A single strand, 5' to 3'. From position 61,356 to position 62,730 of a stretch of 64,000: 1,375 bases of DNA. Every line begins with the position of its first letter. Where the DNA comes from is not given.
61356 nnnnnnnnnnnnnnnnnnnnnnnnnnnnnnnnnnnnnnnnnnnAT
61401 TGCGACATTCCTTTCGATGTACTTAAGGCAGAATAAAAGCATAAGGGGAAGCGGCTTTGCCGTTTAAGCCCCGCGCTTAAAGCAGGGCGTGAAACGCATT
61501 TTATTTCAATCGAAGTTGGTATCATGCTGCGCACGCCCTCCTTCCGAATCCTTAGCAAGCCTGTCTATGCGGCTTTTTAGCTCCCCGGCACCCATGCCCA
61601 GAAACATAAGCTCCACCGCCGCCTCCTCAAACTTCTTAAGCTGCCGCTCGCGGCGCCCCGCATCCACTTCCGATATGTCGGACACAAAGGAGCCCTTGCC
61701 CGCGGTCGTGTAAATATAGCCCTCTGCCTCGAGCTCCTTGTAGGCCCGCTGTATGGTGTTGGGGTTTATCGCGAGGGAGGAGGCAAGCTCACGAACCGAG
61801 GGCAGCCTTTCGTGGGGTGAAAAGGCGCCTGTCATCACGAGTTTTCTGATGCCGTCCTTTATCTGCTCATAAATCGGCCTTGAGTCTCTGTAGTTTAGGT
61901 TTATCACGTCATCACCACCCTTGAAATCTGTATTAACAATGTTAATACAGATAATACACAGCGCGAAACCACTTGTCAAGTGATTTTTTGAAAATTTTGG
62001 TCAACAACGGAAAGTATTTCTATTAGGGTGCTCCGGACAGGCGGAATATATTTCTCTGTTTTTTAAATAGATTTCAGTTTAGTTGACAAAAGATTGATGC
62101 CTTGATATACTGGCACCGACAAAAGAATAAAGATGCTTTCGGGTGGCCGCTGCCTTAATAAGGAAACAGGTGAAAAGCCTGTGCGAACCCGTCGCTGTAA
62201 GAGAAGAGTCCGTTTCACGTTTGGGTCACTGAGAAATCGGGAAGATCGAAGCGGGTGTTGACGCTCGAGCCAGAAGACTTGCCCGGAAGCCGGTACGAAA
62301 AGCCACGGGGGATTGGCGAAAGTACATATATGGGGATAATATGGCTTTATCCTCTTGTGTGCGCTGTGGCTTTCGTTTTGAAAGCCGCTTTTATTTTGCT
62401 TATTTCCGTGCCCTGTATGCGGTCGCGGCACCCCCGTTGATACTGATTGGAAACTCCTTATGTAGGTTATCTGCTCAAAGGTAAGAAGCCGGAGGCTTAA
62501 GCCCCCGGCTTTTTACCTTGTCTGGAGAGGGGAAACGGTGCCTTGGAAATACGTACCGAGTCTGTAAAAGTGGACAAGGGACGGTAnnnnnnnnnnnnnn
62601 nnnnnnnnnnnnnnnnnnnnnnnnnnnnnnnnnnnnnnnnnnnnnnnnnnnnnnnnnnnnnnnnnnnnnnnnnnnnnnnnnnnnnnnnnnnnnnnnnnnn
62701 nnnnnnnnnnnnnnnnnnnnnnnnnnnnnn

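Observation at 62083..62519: Orphan cobalamin riboswitch: promoter, aptamer and terminator but no gene to regulate, pointing at a convergent GNAT gene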

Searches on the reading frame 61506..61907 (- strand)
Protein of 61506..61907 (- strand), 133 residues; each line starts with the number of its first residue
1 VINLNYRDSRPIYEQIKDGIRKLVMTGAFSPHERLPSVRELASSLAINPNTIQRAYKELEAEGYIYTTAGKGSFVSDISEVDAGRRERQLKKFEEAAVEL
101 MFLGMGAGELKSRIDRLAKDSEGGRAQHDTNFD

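Call 21: find_homologous_proteins(query=window:61506-61907:-, max_evalue=1e-20)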
Query window:61506-61907:- (133 aa): 7893 proteins with E <= 1e-20 among 8000 candidates; the best 120 are listed.
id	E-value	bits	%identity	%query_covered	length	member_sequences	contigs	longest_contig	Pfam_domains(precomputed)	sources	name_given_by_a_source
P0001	3.0e-79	281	99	100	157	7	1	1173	PF13412.13,PF13730.13,PF00392.28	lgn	-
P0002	1.1e-61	224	89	90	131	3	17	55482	PF02082.27,PF13730.13,PF00392.28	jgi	-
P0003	1.6e-60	220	88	90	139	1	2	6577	PF13412.13,PF13730.13,PF00392.28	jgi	-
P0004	2.2e-60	220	85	93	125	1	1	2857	PF13412.13,PF13730.13,PF14502.13,PF00392.28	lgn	-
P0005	3.8e-60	219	85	93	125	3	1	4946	PF13412.13,PF02082.27,PF13730.13,PF00392.28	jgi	jgi:GntR family transcriptional regulator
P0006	5.3e-60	219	85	93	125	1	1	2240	PF13412.13,PF13730.13,PF14502.13,PF00392.28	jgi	jgi:GntR family transcriptional regulator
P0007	6.8e-60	218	87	90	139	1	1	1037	PF13730.13,PF00392.28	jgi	-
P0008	4.9e-59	216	84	93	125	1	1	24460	PF13412.13,PF13730.13,PF00392.28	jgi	-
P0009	3.9e-57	210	79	94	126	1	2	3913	PF13730.13,PF00392.28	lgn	-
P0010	4.6e-57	209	82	92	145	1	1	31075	PF13412.13,PF13730.13,PF00392.28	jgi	-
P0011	4.3e-56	206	80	93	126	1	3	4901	PF13730.13,PF00392.28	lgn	-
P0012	2.0e-53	198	78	90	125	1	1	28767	PF13412.13,PF13730.13,PF00392.28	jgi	-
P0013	1.6e-49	185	71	94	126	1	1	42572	PF13412.13,PF13730.13,PF14502.13,PF00392.28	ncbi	-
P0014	1.2e-48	182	72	92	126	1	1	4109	PF13412.13,PF13730.13,PF00392.28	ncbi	-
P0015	6.4e-48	180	74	86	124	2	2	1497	PF13412.13,PF13730.13,PF00392.28,PF08784.18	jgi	jgi:Predicted transcriptional regulators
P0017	9.8e-46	173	69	92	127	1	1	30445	PF13412.13,PF13730.13,PF00392.28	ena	-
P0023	2.0e-44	168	71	86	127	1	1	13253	PF02082.27,PF13730.13,PF14502.13,PF00392.28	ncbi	-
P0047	1.1e-42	163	69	86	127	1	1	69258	PF13412.13,PF02082.27,PF13730.13,PF00392.28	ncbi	-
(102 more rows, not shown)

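Call 22: find_encoding_contigs(protein=P0002, flank=5000, max_places=2)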
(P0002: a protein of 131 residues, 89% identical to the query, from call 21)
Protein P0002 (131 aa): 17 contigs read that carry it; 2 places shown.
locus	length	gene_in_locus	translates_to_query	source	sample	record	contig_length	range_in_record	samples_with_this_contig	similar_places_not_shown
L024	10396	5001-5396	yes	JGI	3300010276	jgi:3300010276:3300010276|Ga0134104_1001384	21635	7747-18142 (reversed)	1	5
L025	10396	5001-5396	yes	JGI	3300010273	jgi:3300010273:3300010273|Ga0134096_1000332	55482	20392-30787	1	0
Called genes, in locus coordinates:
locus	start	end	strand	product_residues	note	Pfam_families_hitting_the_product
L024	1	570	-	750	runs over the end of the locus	PF00330:Aconitase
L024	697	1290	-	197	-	PF01195:Pept_tRNA_hydro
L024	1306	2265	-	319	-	PF13793:Pribosyltran_N, PF00156:Pribosyltran, PF14572:Pribosyl_synth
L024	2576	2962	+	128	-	PF01475:FUR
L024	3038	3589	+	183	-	PF21349:RUBY_RBDX, PF00210:Ferritin (weak), PF02915:Rubrerythrin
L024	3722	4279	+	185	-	PF13527:Acetyltransf_9 (weak), PF00583:Acetyltransf_1, PF13673:Acetyltransf_10, PF13508:Acetyltransf_7, PF08445:FR47 (faint)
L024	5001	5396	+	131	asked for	PF00392:GntR, PF02082:Rrf2 (faint), PF13730:HTH_36 (weak)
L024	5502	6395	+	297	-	PF00005:ABC_tran, PF13401:AAA_22 (weak), PF13304:AAA_21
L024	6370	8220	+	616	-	-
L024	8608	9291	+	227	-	PF00072:Response_reg, PF00486:Trans_reg_C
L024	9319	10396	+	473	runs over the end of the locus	PF00672:HAMP, PF00512:HisKA, PF02518:HATPase_c, PF14501:HATPase_c_5 (weak)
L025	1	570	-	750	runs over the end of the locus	PF00330:Aconitase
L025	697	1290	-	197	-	PF01195:Pept_tRNA_hydro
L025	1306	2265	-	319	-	PF13793:Pribosyltran_N, PF00156:Pribosyltran, PF14572:Pribosyl_synth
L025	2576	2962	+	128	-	PF01475:FUR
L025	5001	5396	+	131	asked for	PF00392:GntR, PF02082:Rrf2 (faint), PF13730:HTH_36 (weak)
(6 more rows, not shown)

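Call 23: find_encoding_contigs(protein=P0008, flank=5000, max_places=2)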
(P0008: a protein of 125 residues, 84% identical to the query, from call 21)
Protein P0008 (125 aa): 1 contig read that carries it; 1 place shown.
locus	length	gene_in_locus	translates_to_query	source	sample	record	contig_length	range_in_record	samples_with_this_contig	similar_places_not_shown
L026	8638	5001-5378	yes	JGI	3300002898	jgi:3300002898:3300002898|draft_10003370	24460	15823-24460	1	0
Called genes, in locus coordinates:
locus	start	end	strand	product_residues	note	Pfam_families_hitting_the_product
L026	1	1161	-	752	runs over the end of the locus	PF00330:Aconitase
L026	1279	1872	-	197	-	PF01195:Pept_tRNA_hydro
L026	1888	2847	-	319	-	PF13793:Pribosyltran_N, PF00156:Pribosyltran, PF14572:Pribosyl_synth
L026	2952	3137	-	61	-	-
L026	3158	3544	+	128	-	PF01475:FUR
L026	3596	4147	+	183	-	PF21349:RUBY_RBDX, PF02915:Rubrerythrin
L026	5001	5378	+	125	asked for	PF00392:GntR, PF13730:HTH_36 (weak), PF13412:HTH_24 (faint)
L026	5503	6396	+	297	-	PF00005:ABC_tran, PF13304:AAA_21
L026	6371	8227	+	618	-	-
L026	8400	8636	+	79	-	?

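Call 24: find_encoding_contigs(protein=P0010, flank=5000, max_places=2)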
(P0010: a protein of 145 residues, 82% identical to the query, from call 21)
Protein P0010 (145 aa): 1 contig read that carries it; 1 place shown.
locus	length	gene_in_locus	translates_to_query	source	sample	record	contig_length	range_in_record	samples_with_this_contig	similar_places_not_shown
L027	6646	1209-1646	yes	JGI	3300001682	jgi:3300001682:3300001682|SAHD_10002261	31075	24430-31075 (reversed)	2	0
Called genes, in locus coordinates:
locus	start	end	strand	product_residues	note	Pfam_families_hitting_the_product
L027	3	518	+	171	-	?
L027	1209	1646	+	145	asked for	PF00392:GntR, PF13730:HTH_36 (weak), PF13412:HTH_24 (faint)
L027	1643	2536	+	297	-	PF00005:ABC_tran, PF13304:AAA_21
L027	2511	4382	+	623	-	-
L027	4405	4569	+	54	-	-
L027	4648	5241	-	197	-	-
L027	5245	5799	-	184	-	PF14285:DUF4367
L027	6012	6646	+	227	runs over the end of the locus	PF00072:Response_reg, PF00486:Trans_reg_C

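Call 25: find_encoding_contigs(protein=P0012, flank=5000, max_places=2)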
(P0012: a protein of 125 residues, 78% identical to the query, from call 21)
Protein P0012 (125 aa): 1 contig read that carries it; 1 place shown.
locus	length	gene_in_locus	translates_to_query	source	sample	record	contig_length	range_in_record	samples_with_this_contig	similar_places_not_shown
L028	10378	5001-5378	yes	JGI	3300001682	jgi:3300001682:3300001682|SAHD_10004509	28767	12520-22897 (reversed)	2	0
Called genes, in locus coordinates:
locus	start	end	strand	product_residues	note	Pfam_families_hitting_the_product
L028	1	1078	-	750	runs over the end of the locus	PF00330:Aconitase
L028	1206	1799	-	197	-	PF01195:Pept_tRNA_hydro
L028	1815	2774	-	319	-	PF13793:Pribosyltran_N, PF00156:Pribosyltran, PF14572:Pribosyl_synth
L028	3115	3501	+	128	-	PF01475:FUR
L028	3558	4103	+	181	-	PF21349:RUBY_RBDX, PF00210:Ferritin (faint), PF02915:Rubrerythrin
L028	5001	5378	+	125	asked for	PF00392:GntR, PF13730:HTH_36 (weak), PF13412:HTH_24 (faint)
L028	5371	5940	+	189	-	PF00005:ABC_tran, PF13304:AAA_21 (faint)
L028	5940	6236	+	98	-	-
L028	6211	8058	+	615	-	-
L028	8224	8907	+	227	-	PF00072:Response_reg, PF00486:Trans_reg_C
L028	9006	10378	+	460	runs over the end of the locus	PF00672:HAMP, PF00512:HisKA, PF02518:HATPase_c, PF14501:HATPase_c_5 (faint)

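Call 26: find_encoding_contigs(protein=P0013, flank=5000, max_places=2)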
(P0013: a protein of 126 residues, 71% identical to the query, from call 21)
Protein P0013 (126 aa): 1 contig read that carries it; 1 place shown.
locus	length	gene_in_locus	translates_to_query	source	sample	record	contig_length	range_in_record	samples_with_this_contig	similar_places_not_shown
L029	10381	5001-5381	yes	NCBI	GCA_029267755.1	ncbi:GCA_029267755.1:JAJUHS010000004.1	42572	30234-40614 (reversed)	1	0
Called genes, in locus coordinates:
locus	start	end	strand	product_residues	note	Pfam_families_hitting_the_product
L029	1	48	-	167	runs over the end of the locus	PF03449:GreA_GreB_N, PF01272:GreA_GreB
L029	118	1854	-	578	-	PF02310:B12-binding, PF04055:Radical_SAM, PF13311:DUF4080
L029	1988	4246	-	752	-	PF00317:Ribonuc_red_lgN, PF02867:Ribonuc_red_lgC, PF12637:TSCPD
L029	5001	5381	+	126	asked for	PF00392:GntR, PF13730:HTH_36 (weak), PF14502:HTH_41 (faint), PF13412:HTH_24 (faint)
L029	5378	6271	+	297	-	PF00005:ABC_tran, PF13401:AAA_22 (weak), PF13304:AAA_21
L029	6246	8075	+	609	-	-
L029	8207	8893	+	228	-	PF00072:Response_reg, PF00486:Trans_reg_C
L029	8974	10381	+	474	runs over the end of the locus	PF00672:HAMP, PF00512:HisKA, PF02518:HATPase_c, PF14501:HATPase_c_5 (weak)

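Call 27: find_encoding_contigs(protein=P0017, flank=5000, max_places=2)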
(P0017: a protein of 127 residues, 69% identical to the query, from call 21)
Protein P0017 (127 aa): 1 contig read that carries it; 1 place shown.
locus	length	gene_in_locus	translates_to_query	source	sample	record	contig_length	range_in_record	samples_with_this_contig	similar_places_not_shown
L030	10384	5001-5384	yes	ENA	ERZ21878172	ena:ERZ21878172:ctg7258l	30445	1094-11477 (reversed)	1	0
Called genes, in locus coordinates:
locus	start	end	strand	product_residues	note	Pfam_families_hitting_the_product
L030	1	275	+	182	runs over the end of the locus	PF21349:RUBY_RBDX, PF00210:Ferritin (faint), PF02915:Rubrerythrin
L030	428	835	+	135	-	PF01814:Hemerythrin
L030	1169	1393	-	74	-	PF03466:LysR_substrate (weak)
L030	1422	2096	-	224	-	PF00126:HTH_1, PF03466:LysR_substrate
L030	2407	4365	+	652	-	PF02743:dCache_1, PF18947:HAMP_2 (faint), PF00672:HAMP (weak), PF00015:MCPsignal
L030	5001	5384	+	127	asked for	PF00392:GntR, PF13730:HTH_36 (weak), PF13412:HTH_24 (faint)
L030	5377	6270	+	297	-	PF00005:ABC_tran, PF13401:AAA_22 (faint), PF13304:AAA_21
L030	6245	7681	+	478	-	-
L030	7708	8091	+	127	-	-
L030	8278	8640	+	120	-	PF00072:Response_reg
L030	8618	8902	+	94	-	PF00486:Trans_reg_C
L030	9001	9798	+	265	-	PF00672:HAMP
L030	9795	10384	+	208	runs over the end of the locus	PF00512:HisKA (weak), PF02518:HATPase_c, PF14501:HATPase_c_5 (weak)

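Call 28: find_encoding_contigs(protein=P0023, flank=5000, max_places=2)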
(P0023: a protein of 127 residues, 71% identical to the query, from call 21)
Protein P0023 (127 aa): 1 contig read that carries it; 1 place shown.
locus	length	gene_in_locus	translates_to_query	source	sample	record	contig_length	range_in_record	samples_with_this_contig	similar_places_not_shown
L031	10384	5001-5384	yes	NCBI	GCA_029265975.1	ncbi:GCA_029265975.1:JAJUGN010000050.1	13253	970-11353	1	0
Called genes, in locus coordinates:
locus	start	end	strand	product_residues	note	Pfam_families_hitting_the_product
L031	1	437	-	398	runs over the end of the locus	PF00180:Iso_dh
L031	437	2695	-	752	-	PF00330:Aconitase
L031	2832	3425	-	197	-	PF01195:Pept_tRNA_hydro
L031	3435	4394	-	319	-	PF13793:Pribosyltran_N, PF00156:Pribosyltran, PF14572:Pribosyl_synth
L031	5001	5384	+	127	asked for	PF00392:GntR, PF02082:Rrf2 (weak), PF13730:HTH_36 (weak), PF14502:HTH_41 (faint)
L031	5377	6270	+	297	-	PF00005:ABC_tran, PF13304:AAA_21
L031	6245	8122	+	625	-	-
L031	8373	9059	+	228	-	PF00072:Response_reg, PF00486:Trans_reg_C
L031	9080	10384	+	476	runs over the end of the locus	PF00672:HAMP, PF00512:HisKA, PF02518:HATPase_c, PF14501:HATPase_c_5 (weak)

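Call 29: find_encoding_contigs(protein=P0011, flank=5000, max_places=2)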
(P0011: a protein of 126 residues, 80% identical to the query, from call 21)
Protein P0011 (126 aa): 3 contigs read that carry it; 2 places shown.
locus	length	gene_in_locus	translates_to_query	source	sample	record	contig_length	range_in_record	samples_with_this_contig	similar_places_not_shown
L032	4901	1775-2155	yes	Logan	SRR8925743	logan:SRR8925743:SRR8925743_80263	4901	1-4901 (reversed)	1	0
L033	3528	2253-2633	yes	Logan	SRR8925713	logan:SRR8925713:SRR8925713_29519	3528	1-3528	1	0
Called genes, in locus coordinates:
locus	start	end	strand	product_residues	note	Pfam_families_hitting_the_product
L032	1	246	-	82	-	?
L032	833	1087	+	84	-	-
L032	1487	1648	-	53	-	-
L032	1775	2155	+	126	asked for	PF00392:GntR, PF13730:HTH_36 (weak)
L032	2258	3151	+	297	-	PF00005:ABC_tran, PF13304:AAA_21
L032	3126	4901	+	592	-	?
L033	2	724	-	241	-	?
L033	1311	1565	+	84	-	-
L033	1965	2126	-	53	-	-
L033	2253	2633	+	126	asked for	PF00392:GntR, PF13730:HTH_36 (weak)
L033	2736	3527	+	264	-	?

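Call 35: find_encoding_contigs(protein=P0047, flank=5000, max_places=1)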
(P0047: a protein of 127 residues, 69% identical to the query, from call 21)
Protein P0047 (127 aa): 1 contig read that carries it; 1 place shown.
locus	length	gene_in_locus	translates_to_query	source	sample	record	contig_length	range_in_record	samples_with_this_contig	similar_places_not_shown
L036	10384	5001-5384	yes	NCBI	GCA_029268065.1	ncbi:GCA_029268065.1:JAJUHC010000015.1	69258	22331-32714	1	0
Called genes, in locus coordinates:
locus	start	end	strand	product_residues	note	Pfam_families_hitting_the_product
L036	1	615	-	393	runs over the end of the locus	PF00180:Iso_dh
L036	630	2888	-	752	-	PF00330:Aconitase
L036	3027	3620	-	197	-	PF01195:Pept_tRNA_hydro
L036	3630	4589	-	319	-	PF13793:Pribosyltran_N, PF00156:Pribosyltran, PF14572:Pribosyl_synth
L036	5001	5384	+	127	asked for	PF00392:GntR, PF02082:Rrf2 (weak), PF13412:HTH_24 (weak), PF13730:HTH_36 (weak)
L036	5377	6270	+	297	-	PF00005:ABC_tran, PF13304:AAA_21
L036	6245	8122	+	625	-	-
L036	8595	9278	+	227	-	PF00072:Response_reg, PF00486:Trans_reg_C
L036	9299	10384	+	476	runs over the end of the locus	PF00672:HAMP, PF00512:HisKA, PF02518:HATPase_c, PF14501:HATPase_c_5 (weak)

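Call 36: find_encoding_contigs(protein=P0009, flank=5000, max_places=2)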
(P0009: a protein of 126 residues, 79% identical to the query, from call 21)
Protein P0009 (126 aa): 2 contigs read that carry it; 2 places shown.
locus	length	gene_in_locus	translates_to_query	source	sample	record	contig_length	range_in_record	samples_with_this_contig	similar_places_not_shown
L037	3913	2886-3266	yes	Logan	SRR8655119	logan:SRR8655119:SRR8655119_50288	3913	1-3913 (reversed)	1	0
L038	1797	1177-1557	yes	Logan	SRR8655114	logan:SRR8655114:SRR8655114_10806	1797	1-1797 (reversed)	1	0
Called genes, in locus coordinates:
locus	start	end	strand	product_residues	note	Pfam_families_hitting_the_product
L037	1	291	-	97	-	?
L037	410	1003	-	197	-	PF01195:Pept_tRNA_hydro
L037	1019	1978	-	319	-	PF13793:Pribosyltran_N, PF00156:Pribosyltran, PF14572:Pribosyl_synth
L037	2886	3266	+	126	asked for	PF00392:GntR, PF13730:HTH_36 (weak)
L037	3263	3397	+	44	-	-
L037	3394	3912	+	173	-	?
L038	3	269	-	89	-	?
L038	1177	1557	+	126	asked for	PF00392:GntR, PF13730:HTH_36 (weak)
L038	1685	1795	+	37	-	?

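Call 52: search_protein_families(library=ncbifam, proteins=[window:61506-61907:-], max_evalue=0.00001)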
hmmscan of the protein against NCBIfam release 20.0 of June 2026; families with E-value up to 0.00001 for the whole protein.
window:61506-61907:- (133 aa): 20 families
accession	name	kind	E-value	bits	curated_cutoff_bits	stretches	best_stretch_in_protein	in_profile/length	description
NF052282.1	PLP_TF_PdxR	equivalog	1e-23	84.2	320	1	11-86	1-76/448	MocR-like pyridoxine biosynthesis transcription factor PdxR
NF047563.1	modulin_PmtR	equivalog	9.4e-20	70.9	200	1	4-99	5-98/125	PSM export ABC transporter transcriptional regulator PmtR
NF052281.1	rhizopine_MocR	equivalog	1.2e-16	60.5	650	1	2-92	9-99/479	rhizopine catabolism transcriptional regulator MocR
NF052285.1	GABA_TF_GabR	exception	1.8e-16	60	600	1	13-95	1-82/456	MocR-like transcriptional regulator GabR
NF053730.1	TransRegRv1152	equivalog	1.9e-16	60.1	170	1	2-97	7-101/120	Rv1152 family transcriptional regulator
NF052286.1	ecto_TF_EhuR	exception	1.7e-15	56.5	480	1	9-80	9-80/458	MocR-like ectoine utilization transcription factor EhuR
NF052290.2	MocR_like_YczR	exception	2.2e-15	56.3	487.4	1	8-99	16-106/458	MocR-like transcription factor YczR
NF012025.0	PRK15481.1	equivalog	2.3e-13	49.6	573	1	14-81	9-76/432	MocR-like B6 salvage transcription factor PtsJ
NF011575.0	PRK14999.1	equivalog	1.7e-11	43.9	424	1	10-77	11-78/241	histidine utilization repressor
TIGR02018.2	his_ut_repres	equivalog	3.7e-11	42.8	220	1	13-77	1-65/226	histidine utilization transcriptional repressor HutC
TIGR03337.1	phnR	equivalog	7e-11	42.2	296.75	1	13-78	3-68/231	phosphonate utilization transcriptional regulator PhnR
NF041547.1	GntR_LSA1692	equivalog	5.4e-10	39.3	275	1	12-98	2-86/233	GntR family transcriptional regulator, LSA1692 subfamily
TIGR02325.1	C_P_lyase_phnF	equivalog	1.5e-09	37.8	156.8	1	12-77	9-74/238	phosphonate metabolism transcriptional regulator PhnF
NF008491.0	PRK11402.1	subfamily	1.2e-07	31.5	269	1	3-76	3-76/243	GntR family transcriptional regulator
NF007442.0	PRK09990.1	equivalog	1.4e-07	31.2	301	1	8-81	7-80/256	transcriptional regulator GlcC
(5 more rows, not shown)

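Call 53: search_protein_families(library=pfam, proteins=[L029:1988-4246:-, L029:118-1854:-, L032:833-1087:+, L027:3-518:+], max_evalue=0.001)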
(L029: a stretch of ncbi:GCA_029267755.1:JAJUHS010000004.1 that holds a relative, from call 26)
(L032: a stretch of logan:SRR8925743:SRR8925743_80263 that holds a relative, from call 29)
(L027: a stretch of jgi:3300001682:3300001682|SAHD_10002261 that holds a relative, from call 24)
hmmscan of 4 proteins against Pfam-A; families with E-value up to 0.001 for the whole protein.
L029:1988-4246:- (752 aa): 3 families
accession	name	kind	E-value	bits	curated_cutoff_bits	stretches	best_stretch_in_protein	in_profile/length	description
PF02867.20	Ribonuc_red_lgC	-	2.3e-140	469.2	23.9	2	86-406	1-348/523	Ribonucleotide reductase, barrel domain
PF12637.14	TSCPD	-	9.4e-25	87.2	22.8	1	603-692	6-86/88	TSCPD domain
PF00317.26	Ribonuc_red_lgN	-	3.3e-23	82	28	1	3-83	3-77/77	Ribonucleotide reductase, all-alpha domain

L029:118-1854:- (578 aa): 3 families
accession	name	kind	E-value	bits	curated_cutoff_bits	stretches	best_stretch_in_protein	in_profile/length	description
PF13311.11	DUF4080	-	2.3e-19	70.8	22.9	1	409-526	7-126/188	Protein of unknown function (DUF4080)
PF04055.27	Radical_SAM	-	3.1e-19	70.2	29.5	1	212-375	2-164/166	Radical SAM superfamily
PF02310.24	B12-binding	-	8.3e-17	61.6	32.1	1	76-156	39-120/121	B12 binding domain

L032:833-1087:+ (84 aa): 0 families

L027:3-518:+ (171 aa): 3 families
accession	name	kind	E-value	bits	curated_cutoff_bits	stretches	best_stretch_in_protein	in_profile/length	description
PF22468.2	ACT_9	-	2.2e-36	123.8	27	2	110-168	1-61/61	ACT domain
PF13840.12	ACT_7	-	4.9e-19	68.4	27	1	104-166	3-65/65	ACT domain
PF01842.31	ACT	-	2e-14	53.5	27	1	34-91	4-63/66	ACT domain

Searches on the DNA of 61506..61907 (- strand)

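Call 30: search_rna_families(sources=[L024, L026, L027, L028, L029, L030, L031, L032, L033], threshold=gathering)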
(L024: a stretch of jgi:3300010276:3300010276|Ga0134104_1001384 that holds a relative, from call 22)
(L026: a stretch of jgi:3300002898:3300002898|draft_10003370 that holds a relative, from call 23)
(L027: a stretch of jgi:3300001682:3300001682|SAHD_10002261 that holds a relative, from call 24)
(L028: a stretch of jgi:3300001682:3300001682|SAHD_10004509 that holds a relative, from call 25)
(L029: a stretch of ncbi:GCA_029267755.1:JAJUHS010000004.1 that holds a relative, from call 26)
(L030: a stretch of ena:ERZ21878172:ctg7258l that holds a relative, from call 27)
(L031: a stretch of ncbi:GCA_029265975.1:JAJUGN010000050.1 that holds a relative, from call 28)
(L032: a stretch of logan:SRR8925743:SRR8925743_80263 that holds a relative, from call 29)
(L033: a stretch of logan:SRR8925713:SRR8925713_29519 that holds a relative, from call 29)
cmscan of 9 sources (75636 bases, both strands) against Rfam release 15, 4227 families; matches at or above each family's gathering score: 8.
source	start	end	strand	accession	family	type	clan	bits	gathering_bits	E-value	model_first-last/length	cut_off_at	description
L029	4648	4827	-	RF00174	Cobalamin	Cis-reg; riboswitch;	CL00101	107.7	31.5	6e-26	1-189/189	no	Cobalamin riboswitch aptamer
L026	4560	4740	-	RF00174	Cobalamin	Cis-reg; riboswitch;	CL00101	106.2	31.5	1.7e-25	1-189/189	no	Cobalamin riboswitch aptamer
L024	4601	4777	-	RF00174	Cobalamin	Cis-reg; riboswitch;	CL00101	105.7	31.5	2.3e-25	1-189/189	no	Cobalamin riboswitch aptamer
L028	4587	4767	-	RF00174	Cobalamin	Cis-reg; riboswitch;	CL00101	104.1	31.5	6.6e-25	1-189/189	no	Cobalamin riboswitch aptamer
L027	799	979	-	RF00174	Cobalamin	Cis-reg; riboswitch;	CL00101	100.1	31.5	9e-24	1-189/189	no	Cobalamin riboswitch aptamer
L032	1362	1543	-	RF00174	Cobalamin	Cis-reg; riboswitch;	CL00101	99.7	31.5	1.2e-23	1-189/189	no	Cobalamin riboswitch aptamer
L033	1840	2021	-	RF00174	Cobalamin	Cis-reg; riboswitch;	CL00101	99.7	31.5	1.2e-23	1-189/189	no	Cobalamin riboswitch aptamer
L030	4644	4825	-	RF00174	Cobalamin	Cis-reg; riboswitch;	CL00101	98.9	31.5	2e-23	1-189/189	no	Cobalamin riboswitch aptamer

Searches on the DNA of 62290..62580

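Call 48: search_rna_families(source=window, start=62290, end=62580, threshold=evalue, max_evalue=10)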
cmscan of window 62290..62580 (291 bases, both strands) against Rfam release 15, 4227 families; matches with E-value up to 10: 10.
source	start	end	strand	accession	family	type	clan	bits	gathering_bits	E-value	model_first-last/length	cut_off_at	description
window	62393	62519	+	RF02346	ar35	Gene; sRNA;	-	27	45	0.002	1-144/144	no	Alphaproteobacterial sRNA ar35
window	62294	62402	+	RF00558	L20_leader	Cis-reg; leader;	-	18.9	58.7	0.19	1-127/127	no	Ribosomal protein L20 leader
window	62315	62392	+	RF01485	rli61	Cis-reg;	-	18.3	50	0.58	1-106/106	no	Listeria sRNA rli61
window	62469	62520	-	RF02591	Spy1786666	Gene; sRNA;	-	18.1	64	0.4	1-87/87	no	S. pyogenes small RNA 1786666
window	62481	62516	+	RF01485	rli61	Cis-reg;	-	17.3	50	0.97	68-102/106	no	Listeria sRNA rli61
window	62489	62518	+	RF01687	Acido-Lenti-1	Gene; sRNA;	-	17.1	37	0.1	1-46/46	no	Acido-Lenti-1 RNA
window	62479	62508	-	RF01687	Acido-Lenti-1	Gene; sRNA;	-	16.9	37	0.12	1-46/46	no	Acido-Lenti-1 RNA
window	62481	62516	-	RF01485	rli61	Cis-reg;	-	15.7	50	2.3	68-102/106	no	Listeria sRNA rli61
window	62482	62514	+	RF02728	HrrF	Gene; sRNA;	-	13.9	77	5.8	82-115/116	no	Haemophilus regulatory RNA responsive to iron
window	62445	62515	+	RF04339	Plastid-psbJ-3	Cis-reg;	CL00152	13.9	61.7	6.2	1-125/125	no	Plastid-psbJ-3 3UTR RNA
